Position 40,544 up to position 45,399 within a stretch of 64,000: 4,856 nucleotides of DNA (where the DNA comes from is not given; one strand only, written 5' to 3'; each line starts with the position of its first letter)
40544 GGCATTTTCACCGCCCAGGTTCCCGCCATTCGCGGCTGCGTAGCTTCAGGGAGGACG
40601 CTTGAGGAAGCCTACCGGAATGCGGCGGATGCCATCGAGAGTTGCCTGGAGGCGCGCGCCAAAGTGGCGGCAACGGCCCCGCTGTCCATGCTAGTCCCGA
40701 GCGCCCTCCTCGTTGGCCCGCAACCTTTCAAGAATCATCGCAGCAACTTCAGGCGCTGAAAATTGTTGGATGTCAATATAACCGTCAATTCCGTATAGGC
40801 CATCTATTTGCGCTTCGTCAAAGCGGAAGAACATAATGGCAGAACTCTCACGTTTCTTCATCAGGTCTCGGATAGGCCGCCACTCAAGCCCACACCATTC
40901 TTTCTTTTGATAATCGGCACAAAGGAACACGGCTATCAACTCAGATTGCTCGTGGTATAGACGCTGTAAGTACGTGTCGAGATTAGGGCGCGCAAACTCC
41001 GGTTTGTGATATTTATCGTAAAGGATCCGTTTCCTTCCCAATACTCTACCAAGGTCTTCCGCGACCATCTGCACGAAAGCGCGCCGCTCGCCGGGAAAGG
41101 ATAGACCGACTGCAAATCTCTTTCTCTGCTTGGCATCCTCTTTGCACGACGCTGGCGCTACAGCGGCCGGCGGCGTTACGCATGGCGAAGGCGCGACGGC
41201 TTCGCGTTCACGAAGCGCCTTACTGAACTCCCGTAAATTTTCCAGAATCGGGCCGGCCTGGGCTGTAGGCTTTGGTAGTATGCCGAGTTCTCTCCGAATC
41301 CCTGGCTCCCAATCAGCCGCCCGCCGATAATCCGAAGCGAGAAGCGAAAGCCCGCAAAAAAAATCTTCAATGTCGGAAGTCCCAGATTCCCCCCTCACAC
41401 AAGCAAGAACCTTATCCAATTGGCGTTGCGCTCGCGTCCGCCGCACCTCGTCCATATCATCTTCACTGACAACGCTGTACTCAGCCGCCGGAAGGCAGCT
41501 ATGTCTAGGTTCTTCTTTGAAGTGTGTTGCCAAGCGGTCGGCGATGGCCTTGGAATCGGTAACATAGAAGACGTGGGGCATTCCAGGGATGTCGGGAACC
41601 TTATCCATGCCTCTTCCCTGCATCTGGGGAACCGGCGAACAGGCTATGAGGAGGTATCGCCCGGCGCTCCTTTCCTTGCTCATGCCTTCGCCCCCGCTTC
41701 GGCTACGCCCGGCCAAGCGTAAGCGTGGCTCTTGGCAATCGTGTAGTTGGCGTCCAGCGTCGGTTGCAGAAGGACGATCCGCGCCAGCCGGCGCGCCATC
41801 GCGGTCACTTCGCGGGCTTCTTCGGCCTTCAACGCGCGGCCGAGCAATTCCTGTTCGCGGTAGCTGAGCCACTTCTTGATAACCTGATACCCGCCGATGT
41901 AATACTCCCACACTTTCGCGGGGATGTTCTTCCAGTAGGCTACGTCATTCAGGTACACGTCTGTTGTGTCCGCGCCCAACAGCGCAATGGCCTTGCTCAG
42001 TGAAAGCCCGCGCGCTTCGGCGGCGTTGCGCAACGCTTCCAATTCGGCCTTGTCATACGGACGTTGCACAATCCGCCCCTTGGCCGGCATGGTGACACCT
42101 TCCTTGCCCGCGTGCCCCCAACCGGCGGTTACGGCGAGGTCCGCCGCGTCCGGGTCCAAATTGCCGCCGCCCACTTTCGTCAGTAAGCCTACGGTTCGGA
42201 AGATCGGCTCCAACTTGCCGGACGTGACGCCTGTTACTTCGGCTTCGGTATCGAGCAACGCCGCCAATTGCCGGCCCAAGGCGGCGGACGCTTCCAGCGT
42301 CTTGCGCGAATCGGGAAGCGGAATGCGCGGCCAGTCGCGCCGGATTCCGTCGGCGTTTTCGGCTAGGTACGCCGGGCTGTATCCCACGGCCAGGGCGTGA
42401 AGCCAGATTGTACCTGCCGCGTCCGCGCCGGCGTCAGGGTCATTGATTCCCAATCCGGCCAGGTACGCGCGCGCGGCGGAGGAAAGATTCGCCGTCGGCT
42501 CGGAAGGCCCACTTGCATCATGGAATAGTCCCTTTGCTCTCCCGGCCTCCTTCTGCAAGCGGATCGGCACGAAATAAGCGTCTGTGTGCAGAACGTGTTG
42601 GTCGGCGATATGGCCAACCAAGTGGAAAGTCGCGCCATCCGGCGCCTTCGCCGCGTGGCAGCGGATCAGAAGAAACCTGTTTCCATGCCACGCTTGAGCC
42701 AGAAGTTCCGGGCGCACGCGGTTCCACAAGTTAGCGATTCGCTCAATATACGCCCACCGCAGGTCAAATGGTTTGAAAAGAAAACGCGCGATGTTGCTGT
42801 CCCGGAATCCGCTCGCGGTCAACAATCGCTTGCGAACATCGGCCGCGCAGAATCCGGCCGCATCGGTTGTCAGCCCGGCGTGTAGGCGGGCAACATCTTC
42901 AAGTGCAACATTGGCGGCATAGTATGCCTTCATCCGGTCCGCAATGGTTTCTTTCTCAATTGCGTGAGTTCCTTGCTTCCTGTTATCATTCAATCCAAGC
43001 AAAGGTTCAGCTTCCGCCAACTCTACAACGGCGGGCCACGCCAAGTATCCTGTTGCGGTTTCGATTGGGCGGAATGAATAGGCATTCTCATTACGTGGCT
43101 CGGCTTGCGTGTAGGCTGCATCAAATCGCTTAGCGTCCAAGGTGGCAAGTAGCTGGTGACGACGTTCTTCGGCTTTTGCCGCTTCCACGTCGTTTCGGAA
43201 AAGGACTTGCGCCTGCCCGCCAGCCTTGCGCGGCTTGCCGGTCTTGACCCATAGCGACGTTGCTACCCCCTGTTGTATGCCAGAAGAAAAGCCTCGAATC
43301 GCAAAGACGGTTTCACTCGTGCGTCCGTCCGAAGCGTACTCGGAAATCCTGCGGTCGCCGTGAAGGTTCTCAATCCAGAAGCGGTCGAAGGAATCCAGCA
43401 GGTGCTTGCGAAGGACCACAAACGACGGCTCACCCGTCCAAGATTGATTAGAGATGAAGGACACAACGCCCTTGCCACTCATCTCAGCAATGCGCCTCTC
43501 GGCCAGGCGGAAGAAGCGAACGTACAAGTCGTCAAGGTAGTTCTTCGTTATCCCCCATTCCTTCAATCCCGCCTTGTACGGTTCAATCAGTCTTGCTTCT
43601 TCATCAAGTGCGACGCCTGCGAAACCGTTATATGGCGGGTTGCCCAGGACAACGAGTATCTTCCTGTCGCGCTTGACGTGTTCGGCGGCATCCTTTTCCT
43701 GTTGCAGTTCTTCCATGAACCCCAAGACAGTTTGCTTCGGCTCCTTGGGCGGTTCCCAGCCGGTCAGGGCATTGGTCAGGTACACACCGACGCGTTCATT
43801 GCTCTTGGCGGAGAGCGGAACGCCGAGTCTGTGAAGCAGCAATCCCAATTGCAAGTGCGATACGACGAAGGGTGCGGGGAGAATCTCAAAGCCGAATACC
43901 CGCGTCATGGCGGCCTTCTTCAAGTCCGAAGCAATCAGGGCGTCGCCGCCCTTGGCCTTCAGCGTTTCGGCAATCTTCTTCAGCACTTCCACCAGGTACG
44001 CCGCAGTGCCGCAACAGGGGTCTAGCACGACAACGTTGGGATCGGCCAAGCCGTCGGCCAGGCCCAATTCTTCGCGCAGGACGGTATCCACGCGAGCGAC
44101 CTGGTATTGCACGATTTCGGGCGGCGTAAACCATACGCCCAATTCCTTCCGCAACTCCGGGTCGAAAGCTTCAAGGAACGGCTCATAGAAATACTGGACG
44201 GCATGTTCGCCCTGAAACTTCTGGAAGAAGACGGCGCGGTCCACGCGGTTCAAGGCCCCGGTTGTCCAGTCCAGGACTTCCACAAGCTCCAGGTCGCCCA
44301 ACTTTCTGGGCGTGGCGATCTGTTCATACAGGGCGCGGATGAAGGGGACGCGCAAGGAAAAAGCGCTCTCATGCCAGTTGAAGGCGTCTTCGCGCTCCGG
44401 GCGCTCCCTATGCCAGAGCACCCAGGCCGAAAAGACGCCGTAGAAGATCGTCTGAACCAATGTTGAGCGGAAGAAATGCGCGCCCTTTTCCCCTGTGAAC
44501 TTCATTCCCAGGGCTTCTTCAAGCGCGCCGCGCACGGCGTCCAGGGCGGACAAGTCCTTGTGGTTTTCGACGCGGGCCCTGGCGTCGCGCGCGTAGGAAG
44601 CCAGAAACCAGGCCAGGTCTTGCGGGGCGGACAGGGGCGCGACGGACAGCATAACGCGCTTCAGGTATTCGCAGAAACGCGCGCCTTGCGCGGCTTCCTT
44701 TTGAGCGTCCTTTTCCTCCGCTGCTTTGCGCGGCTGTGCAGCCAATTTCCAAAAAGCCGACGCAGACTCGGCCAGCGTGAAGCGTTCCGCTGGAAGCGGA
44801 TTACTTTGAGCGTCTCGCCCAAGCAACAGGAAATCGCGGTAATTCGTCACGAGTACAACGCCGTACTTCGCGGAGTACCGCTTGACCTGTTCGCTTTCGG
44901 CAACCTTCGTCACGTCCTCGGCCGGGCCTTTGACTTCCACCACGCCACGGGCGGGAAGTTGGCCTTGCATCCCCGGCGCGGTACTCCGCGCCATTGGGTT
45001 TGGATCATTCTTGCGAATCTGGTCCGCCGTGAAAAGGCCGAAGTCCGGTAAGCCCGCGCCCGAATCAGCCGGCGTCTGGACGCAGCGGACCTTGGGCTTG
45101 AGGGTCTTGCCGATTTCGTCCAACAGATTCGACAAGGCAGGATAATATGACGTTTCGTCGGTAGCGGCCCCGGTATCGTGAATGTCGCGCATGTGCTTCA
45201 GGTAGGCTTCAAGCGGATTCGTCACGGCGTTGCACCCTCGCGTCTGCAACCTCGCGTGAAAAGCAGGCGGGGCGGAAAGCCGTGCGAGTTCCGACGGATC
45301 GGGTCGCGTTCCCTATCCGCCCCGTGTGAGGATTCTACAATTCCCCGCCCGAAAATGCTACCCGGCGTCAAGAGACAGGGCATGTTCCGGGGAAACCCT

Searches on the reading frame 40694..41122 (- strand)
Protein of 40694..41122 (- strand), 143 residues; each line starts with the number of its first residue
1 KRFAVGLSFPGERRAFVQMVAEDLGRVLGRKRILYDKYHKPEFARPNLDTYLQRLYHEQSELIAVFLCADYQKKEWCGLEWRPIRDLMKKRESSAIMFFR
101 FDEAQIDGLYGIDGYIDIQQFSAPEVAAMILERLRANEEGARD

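Call 67: search_protein_families(library=padloc, proteins=[window:40694-41122:-], max_evalue=1)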
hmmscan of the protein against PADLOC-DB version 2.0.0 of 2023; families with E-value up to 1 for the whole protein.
window:40694-41122:- (143 aa): 0 families

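Call 68: search_protein_families(library=pfam, proteins=[window:40694-41122:-], max_evalue=1)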
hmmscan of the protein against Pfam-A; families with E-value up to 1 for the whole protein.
window:40694-41122:- (143 aa): 1 family
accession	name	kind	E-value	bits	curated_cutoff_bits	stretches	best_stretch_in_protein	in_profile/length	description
PF13676.11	TIR_2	-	3.8e-07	31.1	28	1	7-120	3-110/122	TIR domain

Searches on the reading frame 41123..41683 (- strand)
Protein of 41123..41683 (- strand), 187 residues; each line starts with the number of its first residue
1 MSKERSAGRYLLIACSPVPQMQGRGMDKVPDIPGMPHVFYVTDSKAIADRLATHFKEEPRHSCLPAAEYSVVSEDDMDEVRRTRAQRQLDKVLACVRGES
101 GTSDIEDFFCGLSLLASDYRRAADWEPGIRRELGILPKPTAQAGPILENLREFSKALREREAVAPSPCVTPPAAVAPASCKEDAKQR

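Call 32: search_protein_representatives(protein=window:41123-41683:-)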
Query: 187 residues. Proteins with E-value up to 0.001 (for the whole library): 3; up to 1e-10: 3; up to 1e-30: 1. The best 3 are listed.
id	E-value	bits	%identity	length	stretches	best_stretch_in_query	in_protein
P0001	5.1e-106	368.8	100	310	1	21-187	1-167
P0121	3.4e-26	108.6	50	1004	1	21-149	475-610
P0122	7.8e-24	100.9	51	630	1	30-146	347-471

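Call 34: search_protein_families(library=pfam, proteins=[P0121, P0122], max_evalue=0.01)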
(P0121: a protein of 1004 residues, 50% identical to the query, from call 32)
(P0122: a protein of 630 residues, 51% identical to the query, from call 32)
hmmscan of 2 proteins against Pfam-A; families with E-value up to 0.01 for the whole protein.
P0121 (1004 aa): 7 families
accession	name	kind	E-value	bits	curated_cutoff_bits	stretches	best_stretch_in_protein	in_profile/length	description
PF00158.32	Sigma54_activat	-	8.7e-45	152.9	20.2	1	764-900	7-144/168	Sigma-54 interaction domain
PF25601.1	AAA_lid_14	-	1.4e-12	47.6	27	1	921-994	1-71/87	AAA+ ATPase lid domain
PF14532.12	Sigma54_activ_2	-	3.6e-10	40.7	25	1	763-881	5-100/138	Sigma-54 interaction domain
PF07728.20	AAA_5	-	5.4e-07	30.1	22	1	782-901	2-125/139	AAA domain (dynein-related subfamily)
PF00004.35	AAA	-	2.6e-06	28.4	21.2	1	782-918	1-130/131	ATPase family associated with various cellular activities (AAA)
PF01078.27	Mg_chelatase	-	0.00033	20.5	20.3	0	837-887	93-143/207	Magnesium chelatase, subunit ChlI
PF13191.12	AAA_16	-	0.0076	17.2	32.6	0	781-818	26-63/167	AAA ATPase domain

P0122 (630 aa): 1 family
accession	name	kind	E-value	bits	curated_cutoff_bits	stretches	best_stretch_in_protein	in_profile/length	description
PF13676.11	TIR_2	-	3e-09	37.8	28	1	491-592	3-102/122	TIR domain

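Call 39: find_encoding_contigs(protein=P0122, flank=8000, max_places=3)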
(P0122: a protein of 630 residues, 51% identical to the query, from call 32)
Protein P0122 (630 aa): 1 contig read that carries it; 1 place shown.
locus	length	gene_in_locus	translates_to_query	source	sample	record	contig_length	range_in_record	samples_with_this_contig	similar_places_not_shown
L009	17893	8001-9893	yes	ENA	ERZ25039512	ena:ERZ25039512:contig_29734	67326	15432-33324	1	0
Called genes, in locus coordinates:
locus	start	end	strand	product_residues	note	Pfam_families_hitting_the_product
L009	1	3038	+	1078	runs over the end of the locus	PF02384:N6_Mtase, PF20473:MmeI_Mtase (faint), PF07669:Eco57I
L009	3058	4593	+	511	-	PF02518:HATPase_c (weak), PF13589:HATPase_c_3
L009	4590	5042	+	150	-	-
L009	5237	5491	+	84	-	-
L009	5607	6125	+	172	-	-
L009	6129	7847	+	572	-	PF00069:Pkinase, PF07714:PK_Tyr_Ser-Thr, PF03109:ABC1 (faint), PF13432:TPR_16 (weak), PF14559:TPR_19 (weak), PF16697:Yop-YscD_cpl, PF00498:FHA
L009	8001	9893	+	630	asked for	PF13676:TIR_2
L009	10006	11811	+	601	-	-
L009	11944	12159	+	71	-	-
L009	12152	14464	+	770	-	PF09250:Prim-Pol, PF08708:PriCT_1, PF13148:DUF3987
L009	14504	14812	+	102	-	-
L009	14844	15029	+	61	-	PF21983:NikA-like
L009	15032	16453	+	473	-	PF00589:Phage_integrase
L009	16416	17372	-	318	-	PF02899:Phage_int_SAM_1, PF00589:Phage_integrase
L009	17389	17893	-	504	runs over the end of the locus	PF13231:PMT_2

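Call 40: find_encoding_contigs(protein=P0121, flank=8000, max_places=3)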
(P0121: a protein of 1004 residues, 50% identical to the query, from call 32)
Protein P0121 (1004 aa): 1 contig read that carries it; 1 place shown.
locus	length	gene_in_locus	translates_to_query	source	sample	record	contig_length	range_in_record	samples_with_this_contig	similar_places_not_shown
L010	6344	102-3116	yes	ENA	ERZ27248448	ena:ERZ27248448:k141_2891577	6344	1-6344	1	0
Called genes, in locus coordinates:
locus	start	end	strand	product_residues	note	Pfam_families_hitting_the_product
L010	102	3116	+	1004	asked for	PF00004:AAA (weak), PF00158:Sigma54_activat, PF07728:AAA_5 (weak), PF14532:Sigma54_activ_2, PF25601:AAA_lid_14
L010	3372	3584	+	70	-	-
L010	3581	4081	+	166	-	PF18819:MuF_C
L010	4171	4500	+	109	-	-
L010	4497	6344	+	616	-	?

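Call 53: search_protein_families(library=pfam, proteins=[L009:10006-11808:+, L009:3058-4590:+, L009:4590-5039:+, L009:5607-6122:+], max_evalue=0.05)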
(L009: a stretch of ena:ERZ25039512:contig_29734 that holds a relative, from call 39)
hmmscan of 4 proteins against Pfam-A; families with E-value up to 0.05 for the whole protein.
L009:10006-11808:+ (601 aa): 0 families

L009:3058-4590:+ (511 aa): 2 families
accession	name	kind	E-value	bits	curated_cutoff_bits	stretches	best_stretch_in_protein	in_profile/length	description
PF13589.12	HATPase_c_3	-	1.9e-12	47.9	25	1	25-121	4-107/137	Histidine kinase-, DNA gyrase B-, and HSP90-like ATPase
PF02518.31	HATPase_c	-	4.5e-08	33.9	26.4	1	27-112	9-102/111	Histidine kinase-, DNA gyrase B-, and HSP90-like ATPase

L009:4590-5039:+ (150 aa): 0 families

L009:5607-6122:+ (172 aa): 0 families

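Call 67: search_protein_families(library=padloc, proteins=[P0122, P0121], max_evalue=1)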
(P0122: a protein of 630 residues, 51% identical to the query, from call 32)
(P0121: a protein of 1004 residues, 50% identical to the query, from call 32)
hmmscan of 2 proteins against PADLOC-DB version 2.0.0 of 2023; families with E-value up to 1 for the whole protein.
P0122 (630 aa): 0 families

P0121 (1004 aa): 4 families
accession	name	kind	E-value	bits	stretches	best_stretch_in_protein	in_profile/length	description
PDLC01995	RtcR_PspF2--CARF_AAA_HTH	-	1e-64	217.4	1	763-995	174-412/481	-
PDLC01994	RtcR_PspF1--CARF_AAA_HTH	-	3e-36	123.5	1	764-996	166-399/468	-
PDLC01993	RtcR--CARF_AAA_HTH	-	1.1e-29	101.3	1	771-990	195-429/523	-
PDLC04606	PDC-M37B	-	0.0082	13.3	1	781-805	176-200/390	-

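Call 68: search_protein_families(library=pfam, proteins=[window:41123-41683:-], max_evalue=1)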
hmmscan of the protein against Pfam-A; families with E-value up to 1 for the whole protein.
window:41123-41683:- (187 aa): 2 families
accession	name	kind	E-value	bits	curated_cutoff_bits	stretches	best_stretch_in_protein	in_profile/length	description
PF04672.18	Methyltransf_19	-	0.088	12.7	26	1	64-132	181-250/268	S-adenosyl methyltransferase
PF25414.1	zf-C2H2_Z280C_D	-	0.21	11.8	22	1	48-63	19-34/39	Z280C/D-like C2H2 zinc finger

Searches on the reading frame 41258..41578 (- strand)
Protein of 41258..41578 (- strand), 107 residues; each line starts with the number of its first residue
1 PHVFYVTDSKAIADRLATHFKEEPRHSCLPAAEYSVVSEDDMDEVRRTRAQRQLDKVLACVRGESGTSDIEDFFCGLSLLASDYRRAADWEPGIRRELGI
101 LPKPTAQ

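Call 79: find_homologous_proteins(query=A3, max_evalue=0.01)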
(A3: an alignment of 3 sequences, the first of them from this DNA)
Query A3 (3 sequences): 3404 candidates shared short words with the query, none scored E <= 0.01.

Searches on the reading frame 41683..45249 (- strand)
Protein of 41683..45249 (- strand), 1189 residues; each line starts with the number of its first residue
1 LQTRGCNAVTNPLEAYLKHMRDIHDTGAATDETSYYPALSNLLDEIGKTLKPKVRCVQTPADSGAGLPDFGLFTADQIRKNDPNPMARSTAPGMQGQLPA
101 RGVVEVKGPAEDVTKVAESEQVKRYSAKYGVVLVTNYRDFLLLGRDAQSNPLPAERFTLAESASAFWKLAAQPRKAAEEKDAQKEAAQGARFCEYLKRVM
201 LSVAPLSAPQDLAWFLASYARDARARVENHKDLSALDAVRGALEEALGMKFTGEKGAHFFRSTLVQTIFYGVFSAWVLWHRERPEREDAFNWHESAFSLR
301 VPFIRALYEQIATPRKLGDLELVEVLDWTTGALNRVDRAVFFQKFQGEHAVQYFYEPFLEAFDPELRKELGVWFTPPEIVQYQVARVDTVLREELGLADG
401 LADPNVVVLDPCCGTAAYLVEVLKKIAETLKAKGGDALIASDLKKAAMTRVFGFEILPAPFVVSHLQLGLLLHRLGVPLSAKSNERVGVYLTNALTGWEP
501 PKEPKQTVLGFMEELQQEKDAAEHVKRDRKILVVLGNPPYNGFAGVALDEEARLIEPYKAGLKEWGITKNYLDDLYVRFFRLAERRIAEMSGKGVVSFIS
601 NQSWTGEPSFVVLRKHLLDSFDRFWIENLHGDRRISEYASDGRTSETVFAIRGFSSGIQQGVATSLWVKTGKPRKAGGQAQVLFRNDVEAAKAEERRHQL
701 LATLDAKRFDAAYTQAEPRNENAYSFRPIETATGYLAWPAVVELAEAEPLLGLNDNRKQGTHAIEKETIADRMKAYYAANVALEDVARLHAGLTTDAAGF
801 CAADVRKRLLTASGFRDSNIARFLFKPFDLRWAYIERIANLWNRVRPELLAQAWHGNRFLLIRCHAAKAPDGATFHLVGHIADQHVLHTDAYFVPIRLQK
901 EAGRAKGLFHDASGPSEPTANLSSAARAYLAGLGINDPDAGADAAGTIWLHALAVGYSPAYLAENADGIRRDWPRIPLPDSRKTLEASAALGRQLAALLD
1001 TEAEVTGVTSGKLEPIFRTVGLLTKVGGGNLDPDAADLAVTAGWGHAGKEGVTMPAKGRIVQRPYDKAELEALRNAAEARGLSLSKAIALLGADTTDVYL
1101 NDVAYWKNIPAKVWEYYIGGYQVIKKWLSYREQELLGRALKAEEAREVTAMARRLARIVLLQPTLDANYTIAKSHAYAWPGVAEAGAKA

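Call 8: search_protein_families(library=pfam, proteins=[window:41683-45249:-], max_evalue=0.01)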
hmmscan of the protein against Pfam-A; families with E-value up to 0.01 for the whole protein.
window:41683-45249:- (1189 aa): 3 families
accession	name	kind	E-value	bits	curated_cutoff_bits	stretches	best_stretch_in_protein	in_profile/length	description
PF18135.7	Type_ISP_C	-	2.3e-30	106.3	25.9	1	752-1140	9-321/342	Type ISP C-terminal specificity domain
PF02384.22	N6_Mtase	-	3.2e-09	37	20.4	1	351-475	6-102/311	N-6 DNA Methylase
PF07669.17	Eco57I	-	5.4e-05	23.8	25.3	1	516-619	59-155/171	Eco57I restriction-modification methylase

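Call 9: search_protein_families(library=padloc, proteins=[window:41683-45249:-], max_evalue=0.01)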
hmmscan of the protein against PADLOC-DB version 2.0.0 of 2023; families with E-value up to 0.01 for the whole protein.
window:41683-45249:- (1189 aa): 20 families
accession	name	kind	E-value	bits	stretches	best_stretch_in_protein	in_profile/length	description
PDLC03610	REase_MTase_IIG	-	5.7e-92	307.4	3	15-543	4-486/1096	Type IIG restriction enzyme-methyltransferase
PDLC03631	REase_MTase_IIG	-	3.5e-65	218.5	1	203-1138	148-993/1086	Type IIG restriction enzyme-methyltransferase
PDLC03597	REase_MTase_IIG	-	2e-31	106.5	1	351-998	861-1503/1646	Type IIG restriction enzyme-methyltransferase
PDLC03621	REase_MTase_IIG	-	5.7e-22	75.6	1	351-703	284-613/1024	Type IIG restriction enzyme-methyltransferase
PDLC03051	REase_MTase_I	-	4.9e-18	61.7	1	358-651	852-1136/1591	Type I restriction enzyme-methyltransferase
PDLC03025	MTase_I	-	2.7e-10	37.6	1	333-487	126-256/569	Type I methyltransferase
PDLC04134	mad2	-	1e-09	35.8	1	348-631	251-427/492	mads_2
PDLC03338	MTase_II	-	3.4e-08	30.7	1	362-617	121-317/604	Type II methyltransferase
PDLC03630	REase_MTase_IIG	-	8e-08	28.5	1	364-459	364-457/1100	Type IIG restriction enzyme-methyltransferase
PDLC02529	PglX|PglXI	-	1.3e-07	27.7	1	405-604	228-424/1189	PglX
PDLC03348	MTase_II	-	1.1e-06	25.5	1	367-475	217-316/727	Type II methyltransferase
PDLC03021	MTase_I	-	8.6e-06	22.8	1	340-478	135-253/491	Type I methyltransferase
PDLC03335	MTase_II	-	6.2e-05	19.9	1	342-620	51-275/607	Type II methyltransferase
PDLC03357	MTase_II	-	0.00025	17.5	1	360-427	110-164/620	Type II methyltransferase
PDLC03603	REase_MTase_IIG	-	0.00037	16.6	1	369-438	295-358/1016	Type IIG restriction enzyme-methyltransferase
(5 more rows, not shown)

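Call 29: search_protein_families(library=ncbifam, proteins=[window:41683-45249:-], max_evalue=0.01)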
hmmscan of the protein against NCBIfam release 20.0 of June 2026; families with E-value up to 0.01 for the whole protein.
window:41683-45249:- (1189 aa): 2 families
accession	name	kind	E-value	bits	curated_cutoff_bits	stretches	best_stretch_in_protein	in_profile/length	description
NF047738.1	antiphage_MADS2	equivalog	0.00032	19.1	720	1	365-436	305-363/654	methylation-associated defense system DNA methyltransferase MAD2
TIGR02987.1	met_A_Alw26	exception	0.0075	15.1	353.5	0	368-433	1-60/523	Alw26I/Eco31I/Esp3I family type II restriction adenine-specific DNA-methyltransferase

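Call 54: search_solved_structures(query=window:41683-45249:-, max_evalue=0.001)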
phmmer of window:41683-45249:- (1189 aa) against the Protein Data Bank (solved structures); distinct sequences matched with E-value up to 0.001: 3.
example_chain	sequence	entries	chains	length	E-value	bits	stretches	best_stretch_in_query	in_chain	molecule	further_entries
5ffj_A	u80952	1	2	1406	1e-17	66.6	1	350-670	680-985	Endonuclease and methylase LlaGI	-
7lo5_A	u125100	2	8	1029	4.9e-17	64.3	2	347-427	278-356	Site-specific DNA-methyltransferase (adenine-specific)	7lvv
4xqk_A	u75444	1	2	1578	3.9e-15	58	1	350-634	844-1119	LlaBIII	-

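Call 62: find_related_loci(query=window:41683-45249:-, collection=metagenome_contigs, flank=5000)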
Query window:41683-45249:- (1189 aa) in metagenome_contigs; peptide patterns used: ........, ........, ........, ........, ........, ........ (x = any residue, [..] = any of these).
293 stretches matched a pattern; 147 encode a relative of the query (tblastn E <= 1e-3); the best 80 are kept; 80 distinct loci.
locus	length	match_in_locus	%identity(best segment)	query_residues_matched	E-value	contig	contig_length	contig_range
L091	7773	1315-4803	71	5-1185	0e+0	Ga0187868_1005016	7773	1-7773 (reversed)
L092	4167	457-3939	70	5-1179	0e+0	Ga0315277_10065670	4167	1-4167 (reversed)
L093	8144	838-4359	71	9-1188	0e+0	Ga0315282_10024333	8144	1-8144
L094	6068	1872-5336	68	9-1179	0e+0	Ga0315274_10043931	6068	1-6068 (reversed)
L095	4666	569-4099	66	10-1180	0e+0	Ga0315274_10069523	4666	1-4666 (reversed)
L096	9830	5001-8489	62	11-1180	0e+0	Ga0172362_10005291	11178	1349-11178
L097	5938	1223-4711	62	11-1180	0e+0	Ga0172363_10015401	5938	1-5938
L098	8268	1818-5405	60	11-1180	0e+0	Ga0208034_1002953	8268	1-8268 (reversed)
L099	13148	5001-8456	59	13-1179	0e+0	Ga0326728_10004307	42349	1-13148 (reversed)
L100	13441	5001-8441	62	1-1180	0e+0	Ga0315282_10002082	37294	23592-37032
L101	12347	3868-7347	58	5-1179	0e+0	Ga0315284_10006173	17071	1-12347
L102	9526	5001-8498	57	6-1179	0e+0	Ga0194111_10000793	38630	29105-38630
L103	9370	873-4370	57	6-1179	0e+0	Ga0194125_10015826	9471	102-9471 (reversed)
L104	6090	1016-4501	57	8-1179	0e+0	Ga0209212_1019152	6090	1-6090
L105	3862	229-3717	61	7-1180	0e+0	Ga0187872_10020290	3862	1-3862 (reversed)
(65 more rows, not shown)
